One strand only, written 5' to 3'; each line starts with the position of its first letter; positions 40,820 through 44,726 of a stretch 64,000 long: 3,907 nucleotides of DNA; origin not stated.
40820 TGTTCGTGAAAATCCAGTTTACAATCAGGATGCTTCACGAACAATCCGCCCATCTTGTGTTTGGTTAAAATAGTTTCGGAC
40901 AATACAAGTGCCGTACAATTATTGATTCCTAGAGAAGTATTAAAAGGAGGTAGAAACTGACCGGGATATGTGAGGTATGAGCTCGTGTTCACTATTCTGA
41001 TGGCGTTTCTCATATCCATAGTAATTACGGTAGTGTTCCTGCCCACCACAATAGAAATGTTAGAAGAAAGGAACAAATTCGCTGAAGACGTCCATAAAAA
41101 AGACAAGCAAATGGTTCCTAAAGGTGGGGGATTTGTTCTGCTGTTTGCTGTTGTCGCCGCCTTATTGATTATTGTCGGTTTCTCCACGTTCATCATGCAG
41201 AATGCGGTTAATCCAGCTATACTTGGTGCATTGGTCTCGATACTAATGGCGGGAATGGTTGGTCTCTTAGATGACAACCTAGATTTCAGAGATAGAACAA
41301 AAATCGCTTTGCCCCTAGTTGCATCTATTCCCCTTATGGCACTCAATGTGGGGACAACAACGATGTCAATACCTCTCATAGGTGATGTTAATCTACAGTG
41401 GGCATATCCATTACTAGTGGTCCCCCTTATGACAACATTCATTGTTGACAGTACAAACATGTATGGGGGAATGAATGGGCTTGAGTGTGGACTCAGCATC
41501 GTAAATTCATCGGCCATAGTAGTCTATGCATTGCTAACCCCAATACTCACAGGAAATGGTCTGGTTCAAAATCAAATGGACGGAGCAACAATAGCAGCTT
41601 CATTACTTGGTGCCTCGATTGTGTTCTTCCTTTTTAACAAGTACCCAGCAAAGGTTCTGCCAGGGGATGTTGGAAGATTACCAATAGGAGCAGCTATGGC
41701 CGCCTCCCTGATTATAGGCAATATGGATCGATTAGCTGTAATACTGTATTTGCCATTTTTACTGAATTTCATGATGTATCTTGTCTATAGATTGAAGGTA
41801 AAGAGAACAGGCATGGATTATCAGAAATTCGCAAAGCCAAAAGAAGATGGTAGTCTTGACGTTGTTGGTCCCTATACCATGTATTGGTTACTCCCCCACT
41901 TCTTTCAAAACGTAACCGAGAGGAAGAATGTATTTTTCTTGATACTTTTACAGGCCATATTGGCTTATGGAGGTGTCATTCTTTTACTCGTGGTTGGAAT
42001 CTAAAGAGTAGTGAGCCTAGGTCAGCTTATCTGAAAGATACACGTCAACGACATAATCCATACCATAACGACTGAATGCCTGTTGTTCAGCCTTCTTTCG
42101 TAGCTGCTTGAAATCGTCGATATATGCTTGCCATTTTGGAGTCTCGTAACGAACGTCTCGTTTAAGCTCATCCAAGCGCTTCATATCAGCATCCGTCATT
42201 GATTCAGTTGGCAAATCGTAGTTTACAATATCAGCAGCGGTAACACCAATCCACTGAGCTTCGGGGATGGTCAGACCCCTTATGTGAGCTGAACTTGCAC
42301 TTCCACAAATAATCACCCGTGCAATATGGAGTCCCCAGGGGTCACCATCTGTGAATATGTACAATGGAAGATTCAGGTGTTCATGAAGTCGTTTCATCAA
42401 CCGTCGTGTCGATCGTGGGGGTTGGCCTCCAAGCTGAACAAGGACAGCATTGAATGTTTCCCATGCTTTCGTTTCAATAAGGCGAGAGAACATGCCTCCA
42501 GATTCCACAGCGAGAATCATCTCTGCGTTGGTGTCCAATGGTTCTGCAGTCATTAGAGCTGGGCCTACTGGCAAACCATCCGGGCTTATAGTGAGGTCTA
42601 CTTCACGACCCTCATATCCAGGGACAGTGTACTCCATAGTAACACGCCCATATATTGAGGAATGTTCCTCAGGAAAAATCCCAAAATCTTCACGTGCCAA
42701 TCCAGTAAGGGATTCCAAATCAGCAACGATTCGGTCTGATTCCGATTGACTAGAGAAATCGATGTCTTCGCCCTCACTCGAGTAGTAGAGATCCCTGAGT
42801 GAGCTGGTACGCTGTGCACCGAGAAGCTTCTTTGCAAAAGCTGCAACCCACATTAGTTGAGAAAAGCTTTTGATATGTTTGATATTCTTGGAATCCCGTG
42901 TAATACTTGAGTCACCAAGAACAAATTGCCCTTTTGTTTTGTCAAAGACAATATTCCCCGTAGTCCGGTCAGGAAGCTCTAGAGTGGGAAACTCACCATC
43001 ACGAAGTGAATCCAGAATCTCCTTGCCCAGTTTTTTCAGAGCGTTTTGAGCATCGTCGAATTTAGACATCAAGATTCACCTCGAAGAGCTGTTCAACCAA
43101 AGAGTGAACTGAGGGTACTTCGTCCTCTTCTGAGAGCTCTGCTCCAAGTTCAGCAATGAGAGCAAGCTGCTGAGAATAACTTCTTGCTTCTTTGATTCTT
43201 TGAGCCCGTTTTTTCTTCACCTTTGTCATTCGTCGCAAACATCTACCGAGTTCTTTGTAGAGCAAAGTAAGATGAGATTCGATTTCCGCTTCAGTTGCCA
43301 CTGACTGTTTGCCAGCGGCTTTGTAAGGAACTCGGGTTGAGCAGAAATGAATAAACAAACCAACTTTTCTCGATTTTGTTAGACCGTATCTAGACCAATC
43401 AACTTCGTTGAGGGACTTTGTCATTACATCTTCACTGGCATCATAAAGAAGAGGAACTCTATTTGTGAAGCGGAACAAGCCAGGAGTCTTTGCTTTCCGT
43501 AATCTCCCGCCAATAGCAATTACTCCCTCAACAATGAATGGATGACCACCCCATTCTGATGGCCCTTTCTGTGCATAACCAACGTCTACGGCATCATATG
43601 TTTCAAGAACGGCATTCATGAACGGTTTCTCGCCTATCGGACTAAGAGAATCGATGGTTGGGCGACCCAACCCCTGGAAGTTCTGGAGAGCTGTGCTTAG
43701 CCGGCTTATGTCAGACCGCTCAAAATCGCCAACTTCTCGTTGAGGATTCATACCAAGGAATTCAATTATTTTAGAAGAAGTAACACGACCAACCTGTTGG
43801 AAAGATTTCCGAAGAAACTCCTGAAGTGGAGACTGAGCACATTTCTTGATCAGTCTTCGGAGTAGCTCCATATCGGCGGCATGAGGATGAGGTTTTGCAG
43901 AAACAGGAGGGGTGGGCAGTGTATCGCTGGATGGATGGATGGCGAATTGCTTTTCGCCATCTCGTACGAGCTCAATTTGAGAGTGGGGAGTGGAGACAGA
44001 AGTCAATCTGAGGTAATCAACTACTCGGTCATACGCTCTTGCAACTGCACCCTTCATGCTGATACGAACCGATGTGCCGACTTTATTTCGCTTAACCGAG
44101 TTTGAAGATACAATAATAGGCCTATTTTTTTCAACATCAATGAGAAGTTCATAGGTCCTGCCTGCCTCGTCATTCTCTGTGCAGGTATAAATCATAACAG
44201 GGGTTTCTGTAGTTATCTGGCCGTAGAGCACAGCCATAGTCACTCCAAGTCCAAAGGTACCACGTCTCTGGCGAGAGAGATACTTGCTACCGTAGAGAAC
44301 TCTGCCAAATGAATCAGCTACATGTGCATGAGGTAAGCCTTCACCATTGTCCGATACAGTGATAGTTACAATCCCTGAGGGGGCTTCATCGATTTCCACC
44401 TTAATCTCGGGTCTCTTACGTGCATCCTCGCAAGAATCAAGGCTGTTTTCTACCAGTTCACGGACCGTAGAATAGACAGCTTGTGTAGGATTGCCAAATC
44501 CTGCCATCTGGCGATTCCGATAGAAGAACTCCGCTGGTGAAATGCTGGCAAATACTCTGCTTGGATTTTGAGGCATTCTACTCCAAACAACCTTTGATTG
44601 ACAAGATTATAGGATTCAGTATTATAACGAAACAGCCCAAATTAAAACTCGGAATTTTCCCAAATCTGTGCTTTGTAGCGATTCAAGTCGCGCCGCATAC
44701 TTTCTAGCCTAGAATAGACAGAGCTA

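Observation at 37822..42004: Ribophorin-I-like protein with eukaryote-like cytosolic helical tail, fused to DOMON-like and FKBP-like domains, divergent to an ALG7/AglH GlcNAc-1-P transferase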

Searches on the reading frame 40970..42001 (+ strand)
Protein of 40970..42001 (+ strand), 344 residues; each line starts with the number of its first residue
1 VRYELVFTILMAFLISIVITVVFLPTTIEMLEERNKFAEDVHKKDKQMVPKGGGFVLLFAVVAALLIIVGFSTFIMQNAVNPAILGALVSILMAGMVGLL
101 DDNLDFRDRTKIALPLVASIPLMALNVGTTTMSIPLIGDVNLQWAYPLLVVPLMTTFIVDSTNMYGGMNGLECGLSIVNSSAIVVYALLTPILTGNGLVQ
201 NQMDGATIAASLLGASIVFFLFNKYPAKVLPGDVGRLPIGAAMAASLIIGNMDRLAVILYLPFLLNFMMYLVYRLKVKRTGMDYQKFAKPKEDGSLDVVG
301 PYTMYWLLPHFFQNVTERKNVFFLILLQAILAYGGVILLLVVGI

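Call 5: search_protein_families(library=pfam, proteins=[window:40970-42001:+], max_evalue=1)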
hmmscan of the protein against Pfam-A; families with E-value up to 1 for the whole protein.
window:40970-42001:+ (344 aa): 1 family
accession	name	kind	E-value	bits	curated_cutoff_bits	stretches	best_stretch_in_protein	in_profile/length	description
PF00953.26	Glycos_transf_4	-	6.3e-27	95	27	1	85-250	2-159/160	Glycosyl transferase family 4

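Call 6: search_protein_families(library=ncbifam, proteins=[window:40970-42001:+], max_evalue=1)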
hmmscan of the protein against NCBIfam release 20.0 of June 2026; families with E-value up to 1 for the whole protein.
window:40970-42001:+ (344 aa): 2 families
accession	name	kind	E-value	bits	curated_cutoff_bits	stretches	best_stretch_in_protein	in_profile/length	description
NF053644.1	MraY_archaea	equivalog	2.5e-14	53.3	450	2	109-278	151-303/340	pseudomurein biosynthesis MraY family phospho-N-acetylmuramoyl-pentapeptide-transferase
TIGR00445.1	mraY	equivalog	5.3e-14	52.4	192.05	1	39-272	26-267/321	phospho-N-acetylmuramoyl-pentapeptide-transferase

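Call 60: search_solved_structures(query=window:40970-42001:+, max_evalue=0.01)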
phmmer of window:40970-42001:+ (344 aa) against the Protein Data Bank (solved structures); distinct sequences matched with E-value up to 0.01: 10.
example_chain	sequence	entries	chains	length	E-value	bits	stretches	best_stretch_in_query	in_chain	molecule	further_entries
5lev_A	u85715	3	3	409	2.1e-16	63.2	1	10-272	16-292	UDP-N-acetylglucosamine--dolichyl-phosphate N-acetylglucosaminephosphotransferase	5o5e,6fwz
6fm9_A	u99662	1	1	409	2.5e-16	62.9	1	10-272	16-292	UDP-N-acetylglucosamine--dolichyl-phosphate N-acetylglucosaminephosphotransferase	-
6bw5_A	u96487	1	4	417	2.7e-16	62.8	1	10-272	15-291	UDP-N-acetylglucosamine--dolichyl-phosphate N-acetylglucosaminephosphotransferase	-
9znn_A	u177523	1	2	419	2.7e-16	62.8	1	10-272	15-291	UDP-N-acetylglucosamine--dolichyl-phosphate N-acetylglucosaminephosphotransferase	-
6bw6_A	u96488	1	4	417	3.6e-15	59.1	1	10-272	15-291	UDP-N-acetylglucosamine--dolichyl-phosphate N-acetylglucosaminephosphotransferase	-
9zno_A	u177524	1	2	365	2.9e-10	43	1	7-271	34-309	Phospho-N-acetylmuramoyl-pentapeptide-transferase (MraY)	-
5jnq_A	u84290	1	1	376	3.8e-09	39.3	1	3-281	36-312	Phospho-N-acetylmuramoyl-pentapeptide-transferase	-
4j72_A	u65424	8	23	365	2.2e-07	33.5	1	8-256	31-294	Phospho-N-acetylmuramoyl-pentapeptide-transferase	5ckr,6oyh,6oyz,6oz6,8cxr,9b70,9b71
8g01_A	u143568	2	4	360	5.5e-05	25.7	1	45-270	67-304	Phospho-N-acetylmuramoyl-pentapeptide-transferase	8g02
8tlu_A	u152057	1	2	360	7.3e-05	25.3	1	45-270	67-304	Phospho-N-acetylmuramoyl-pentapeptide-transferase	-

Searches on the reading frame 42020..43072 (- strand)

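Call 26: search_protein_families(library=pfam, proteins=[window:42020-43072:-], max_evalue=0.001)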
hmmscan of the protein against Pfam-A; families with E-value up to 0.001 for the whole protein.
window:42020-43072:- (351 aa): 3 families
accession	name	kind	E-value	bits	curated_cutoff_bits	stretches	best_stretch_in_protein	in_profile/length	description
PF21180.3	TOP6A-Spo11_Toprim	-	4.5e-51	173.6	24.1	1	185-350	1-170/170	Topoisomerase 6 subunit A/Spo11, Toprim domain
PF04406.19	TP6A_N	-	1.3e-15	57.4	26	1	68-132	1-62/62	Type IIB DNA topoisomerase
PF23947.1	DUF7281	-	0.00085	19.4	27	0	181-332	40-173/183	Domain of unknown function (DUF7281)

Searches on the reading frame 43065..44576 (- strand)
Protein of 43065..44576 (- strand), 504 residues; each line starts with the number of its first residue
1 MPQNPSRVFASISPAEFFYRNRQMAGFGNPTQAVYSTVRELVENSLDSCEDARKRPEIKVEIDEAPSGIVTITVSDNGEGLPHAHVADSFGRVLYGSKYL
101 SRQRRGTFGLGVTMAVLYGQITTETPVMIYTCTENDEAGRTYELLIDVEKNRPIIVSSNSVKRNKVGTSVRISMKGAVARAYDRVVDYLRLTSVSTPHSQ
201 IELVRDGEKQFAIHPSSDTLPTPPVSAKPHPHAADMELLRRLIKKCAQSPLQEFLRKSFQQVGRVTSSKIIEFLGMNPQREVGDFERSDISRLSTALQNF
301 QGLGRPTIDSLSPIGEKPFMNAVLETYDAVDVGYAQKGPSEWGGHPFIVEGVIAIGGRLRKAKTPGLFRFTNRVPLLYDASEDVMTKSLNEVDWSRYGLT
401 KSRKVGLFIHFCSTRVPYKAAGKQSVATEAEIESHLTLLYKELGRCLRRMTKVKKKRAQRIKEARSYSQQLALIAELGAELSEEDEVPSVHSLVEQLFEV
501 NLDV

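Call 26: search_protein_families(library=pfam, proteins=[window:43065-44576:-], max_evalue=0.001)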
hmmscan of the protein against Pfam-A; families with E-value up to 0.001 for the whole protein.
window:43065-44576:- (504 aa): 3 families
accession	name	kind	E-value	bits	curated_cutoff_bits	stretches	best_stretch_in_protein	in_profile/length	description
PF09239.17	Topo-VIb_trans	-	2e-40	138.6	24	1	306-459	1-155/159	Topoisomerase VI B subunit, transducer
PF02518.31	HATPase_c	-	1e-09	39.3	26.4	1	33-119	5-82/111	Histidine kinase-, DNA gyrase B-, and HSP90-like ATPase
PF13589.12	HATPase_c_3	-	5.7e-07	30.1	25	1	36-118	5-83/137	Histidine kinase-, DNA gyrase B-, and HSP90-like ATPase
